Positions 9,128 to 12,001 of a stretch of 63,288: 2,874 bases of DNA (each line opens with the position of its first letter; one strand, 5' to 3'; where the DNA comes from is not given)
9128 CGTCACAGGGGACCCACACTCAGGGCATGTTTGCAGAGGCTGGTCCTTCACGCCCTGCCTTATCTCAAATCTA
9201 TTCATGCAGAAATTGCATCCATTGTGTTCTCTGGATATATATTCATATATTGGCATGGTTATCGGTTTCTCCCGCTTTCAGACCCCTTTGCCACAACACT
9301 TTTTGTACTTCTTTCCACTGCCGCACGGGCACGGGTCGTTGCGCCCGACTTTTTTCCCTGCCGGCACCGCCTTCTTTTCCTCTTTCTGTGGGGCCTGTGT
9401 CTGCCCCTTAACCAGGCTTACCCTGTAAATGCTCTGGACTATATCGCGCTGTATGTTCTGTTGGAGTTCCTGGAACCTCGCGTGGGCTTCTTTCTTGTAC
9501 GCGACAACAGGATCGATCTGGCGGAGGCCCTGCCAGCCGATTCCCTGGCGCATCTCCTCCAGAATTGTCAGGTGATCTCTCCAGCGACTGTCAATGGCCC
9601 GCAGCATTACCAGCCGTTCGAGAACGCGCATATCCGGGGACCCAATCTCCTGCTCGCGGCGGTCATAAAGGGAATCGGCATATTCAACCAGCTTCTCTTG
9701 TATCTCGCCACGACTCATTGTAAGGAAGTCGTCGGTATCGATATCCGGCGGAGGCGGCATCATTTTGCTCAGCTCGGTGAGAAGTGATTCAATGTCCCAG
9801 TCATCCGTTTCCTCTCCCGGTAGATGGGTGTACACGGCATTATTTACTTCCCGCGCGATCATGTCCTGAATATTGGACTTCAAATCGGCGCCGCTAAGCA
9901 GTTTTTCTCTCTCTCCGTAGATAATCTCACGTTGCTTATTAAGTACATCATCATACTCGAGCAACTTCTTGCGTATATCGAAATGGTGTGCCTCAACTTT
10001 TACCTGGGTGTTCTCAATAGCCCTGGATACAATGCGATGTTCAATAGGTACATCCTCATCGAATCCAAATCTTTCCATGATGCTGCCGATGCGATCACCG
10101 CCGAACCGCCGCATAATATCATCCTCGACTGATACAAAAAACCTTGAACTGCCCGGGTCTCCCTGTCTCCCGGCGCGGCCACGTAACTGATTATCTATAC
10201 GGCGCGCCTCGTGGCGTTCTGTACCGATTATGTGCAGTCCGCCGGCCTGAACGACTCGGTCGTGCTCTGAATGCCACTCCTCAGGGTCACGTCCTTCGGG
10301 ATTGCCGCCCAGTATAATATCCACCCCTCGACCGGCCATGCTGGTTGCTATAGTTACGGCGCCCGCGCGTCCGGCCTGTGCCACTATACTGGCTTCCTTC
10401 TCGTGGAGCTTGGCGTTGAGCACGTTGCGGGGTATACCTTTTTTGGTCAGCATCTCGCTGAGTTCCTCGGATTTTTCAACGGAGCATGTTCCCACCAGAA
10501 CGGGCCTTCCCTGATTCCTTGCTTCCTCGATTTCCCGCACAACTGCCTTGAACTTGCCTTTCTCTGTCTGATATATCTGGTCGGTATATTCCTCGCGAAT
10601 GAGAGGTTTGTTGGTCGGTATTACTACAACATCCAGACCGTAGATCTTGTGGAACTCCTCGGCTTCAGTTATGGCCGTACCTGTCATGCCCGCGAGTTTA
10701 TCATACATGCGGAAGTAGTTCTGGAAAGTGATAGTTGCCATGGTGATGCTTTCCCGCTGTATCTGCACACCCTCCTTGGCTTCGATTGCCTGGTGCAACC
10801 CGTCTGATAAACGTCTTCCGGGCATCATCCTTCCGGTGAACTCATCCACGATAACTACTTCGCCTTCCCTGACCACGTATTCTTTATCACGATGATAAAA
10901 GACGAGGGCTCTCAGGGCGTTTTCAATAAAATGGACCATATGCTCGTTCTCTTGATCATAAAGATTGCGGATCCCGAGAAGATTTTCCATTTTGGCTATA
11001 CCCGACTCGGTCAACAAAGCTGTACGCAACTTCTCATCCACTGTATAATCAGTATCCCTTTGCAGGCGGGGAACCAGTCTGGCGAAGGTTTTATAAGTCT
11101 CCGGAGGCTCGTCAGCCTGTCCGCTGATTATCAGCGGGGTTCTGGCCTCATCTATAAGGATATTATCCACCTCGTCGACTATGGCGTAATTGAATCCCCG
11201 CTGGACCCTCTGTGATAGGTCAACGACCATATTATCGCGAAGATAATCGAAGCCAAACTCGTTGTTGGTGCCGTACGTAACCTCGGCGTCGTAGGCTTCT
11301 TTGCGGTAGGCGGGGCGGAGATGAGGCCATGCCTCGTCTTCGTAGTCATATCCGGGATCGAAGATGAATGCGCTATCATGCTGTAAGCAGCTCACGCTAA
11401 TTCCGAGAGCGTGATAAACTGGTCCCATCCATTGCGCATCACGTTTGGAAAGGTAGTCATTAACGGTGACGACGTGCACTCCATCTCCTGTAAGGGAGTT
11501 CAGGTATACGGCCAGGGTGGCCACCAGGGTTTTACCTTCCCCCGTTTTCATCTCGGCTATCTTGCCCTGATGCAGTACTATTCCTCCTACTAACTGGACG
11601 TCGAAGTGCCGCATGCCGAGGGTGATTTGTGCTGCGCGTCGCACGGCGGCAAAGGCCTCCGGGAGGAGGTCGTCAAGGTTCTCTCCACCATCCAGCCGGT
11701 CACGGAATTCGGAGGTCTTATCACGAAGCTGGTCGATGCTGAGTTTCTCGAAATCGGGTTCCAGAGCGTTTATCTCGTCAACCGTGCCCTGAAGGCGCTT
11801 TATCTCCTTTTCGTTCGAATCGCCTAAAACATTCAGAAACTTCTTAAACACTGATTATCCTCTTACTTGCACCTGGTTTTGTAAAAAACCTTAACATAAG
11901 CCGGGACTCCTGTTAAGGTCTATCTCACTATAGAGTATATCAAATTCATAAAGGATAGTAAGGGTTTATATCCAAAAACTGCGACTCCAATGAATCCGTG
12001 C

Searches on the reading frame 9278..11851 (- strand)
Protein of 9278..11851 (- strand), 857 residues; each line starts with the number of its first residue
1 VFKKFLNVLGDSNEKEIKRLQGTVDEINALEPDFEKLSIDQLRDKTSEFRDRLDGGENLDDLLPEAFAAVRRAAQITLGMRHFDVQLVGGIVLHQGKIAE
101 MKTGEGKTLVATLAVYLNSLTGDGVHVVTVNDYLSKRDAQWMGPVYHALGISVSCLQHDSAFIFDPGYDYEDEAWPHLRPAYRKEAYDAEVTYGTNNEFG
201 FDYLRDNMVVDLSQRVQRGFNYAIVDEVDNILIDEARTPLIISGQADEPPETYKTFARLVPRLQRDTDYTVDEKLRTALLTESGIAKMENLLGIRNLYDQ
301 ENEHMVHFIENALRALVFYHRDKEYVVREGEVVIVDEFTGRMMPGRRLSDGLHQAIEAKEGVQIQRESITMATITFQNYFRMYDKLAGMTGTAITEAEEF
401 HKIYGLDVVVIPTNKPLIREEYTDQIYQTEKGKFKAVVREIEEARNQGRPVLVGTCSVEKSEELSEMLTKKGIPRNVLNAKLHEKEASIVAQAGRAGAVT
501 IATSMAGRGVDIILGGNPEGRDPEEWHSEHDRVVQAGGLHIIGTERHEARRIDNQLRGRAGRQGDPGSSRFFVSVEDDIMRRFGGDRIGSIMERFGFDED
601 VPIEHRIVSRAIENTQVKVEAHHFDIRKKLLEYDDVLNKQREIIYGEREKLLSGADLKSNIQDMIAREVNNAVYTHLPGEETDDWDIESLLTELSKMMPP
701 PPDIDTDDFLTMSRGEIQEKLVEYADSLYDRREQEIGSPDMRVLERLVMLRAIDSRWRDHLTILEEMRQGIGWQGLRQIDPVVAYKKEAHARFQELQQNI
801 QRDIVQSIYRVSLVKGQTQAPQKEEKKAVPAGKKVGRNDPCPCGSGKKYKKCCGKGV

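Call 24: search_protein_families(library=pfam, proteins=[window:9278-11851:-])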
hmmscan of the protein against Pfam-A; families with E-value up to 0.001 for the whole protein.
window:9278-11851:- (857 aa): 5 families
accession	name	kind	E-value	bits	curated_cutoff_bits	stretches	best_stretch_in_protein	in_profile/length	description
PF07517.20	SecA_DEAD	-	1.8e-125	418.5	24.6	1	7-401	3-290/290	SecA DEAD-like domain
PF21090.3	P-loop_SecA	-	5.2e-82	274.9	27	1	416-600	1-205/205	SecA P-loop domain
PF07516.18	SecA_SW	-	4.2e-61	206.9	26.7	1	602-811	1-199/200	SecA Wing and Scaffold domain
PF01043.26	SecA_PP_bind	-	8.7e-42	142.6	23.5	1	251-357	4-110/110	SecA preprotein cross-linking domain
PF02810.21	SEC-C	-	9e-10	38.7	20.4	1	837-855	1-19/19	SEC-C motif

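Call 82: find_homologous_proteins(query=window:9278-11851:-, max_evalue=1e-50)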
Query window:9278-11851:- (857 aa): 8000 proteins with E <= 1e-50 among 8000 candidates; the best 120 are listed.
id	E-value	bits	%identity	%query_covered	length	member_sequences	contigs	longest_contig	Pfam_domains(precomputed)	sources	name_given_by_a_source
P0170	0.0e+0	1946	100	100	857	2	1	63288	PF07517.21,PF07516.19,PF21090.4,PF02810.22,PF01043.27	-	-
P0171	0.0e+0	1550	78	99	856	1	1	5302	PF07517.21,PF07516.19,PF21090.4,PF02810.22,PF01043.27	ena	-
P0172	0.0e+0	1520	76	99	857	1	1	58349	PF07517.21,PF07516.19,PF21090.4,PF02810.22,PF01043.27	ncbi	-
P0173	0.0e+0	1442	74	99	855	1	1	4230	PF07517.21,PF07516.19,PF21090.4,PF02810.22,PF01043.27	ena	-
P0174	0.0e+0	1439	74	99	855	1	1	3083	PF07517.21,PF07516.19,PF21090.4,PF02810.22,PF01043.27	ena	-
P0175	0.0e+0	1418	72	100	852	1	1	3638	PF07517.21,PF07516.19,PF21090.4,PF02810.22,PF01043.27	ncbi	-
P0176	0.0e+0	1416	70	100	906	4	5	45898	PF07517.21,PF07516.19,PF21090.4,PF02810.22,PF01043.27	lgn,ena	-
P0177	0.0e+0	1414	68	99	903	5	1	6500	PF07517.21,PF07516.19,PF21090.4,PF02810.22,PF01043.27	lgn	-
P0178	0.0e+0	1409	71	100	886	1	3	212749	PF07517.21,PF07516.19,PF21090.4,PF02810.22,PF01043.27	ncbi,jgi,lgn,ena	-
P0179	0.0e+0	1400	71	100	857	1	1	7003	PF07517.21,PF07516.19,PF21090.4,PF02810.22,PF01043.27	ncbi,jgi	ncbi:MAG: preprotein translocase subunit SecA [Dehalococcoidia bacterium]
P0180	0.0e+0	1397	72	100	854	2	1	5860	PF07517.21,PF07516.19,PF21090.4,PF02810.22,PF01043.27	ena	-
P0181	0.0e+0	1391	72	100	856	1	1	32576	PF07517.21,PF07516.19,PF21090.4,PF02810.22,PF01043.27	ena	-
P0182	0.0e+0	1391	71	100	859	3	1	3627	PF07517.21,PF07516.19,PF21090.4,PF02810.22,PF01043.27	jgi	-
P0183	0.0e+0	1391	68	99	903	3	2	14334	PF07517.21,PF07516.19,PF21090.4,PF02810.22,PF01043.27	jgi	-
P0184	0.0e+0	1372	69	100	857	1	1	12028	PF07517.21,PF07516.19,PF21090.4,PF02810.22,PF01043.27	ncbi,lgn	-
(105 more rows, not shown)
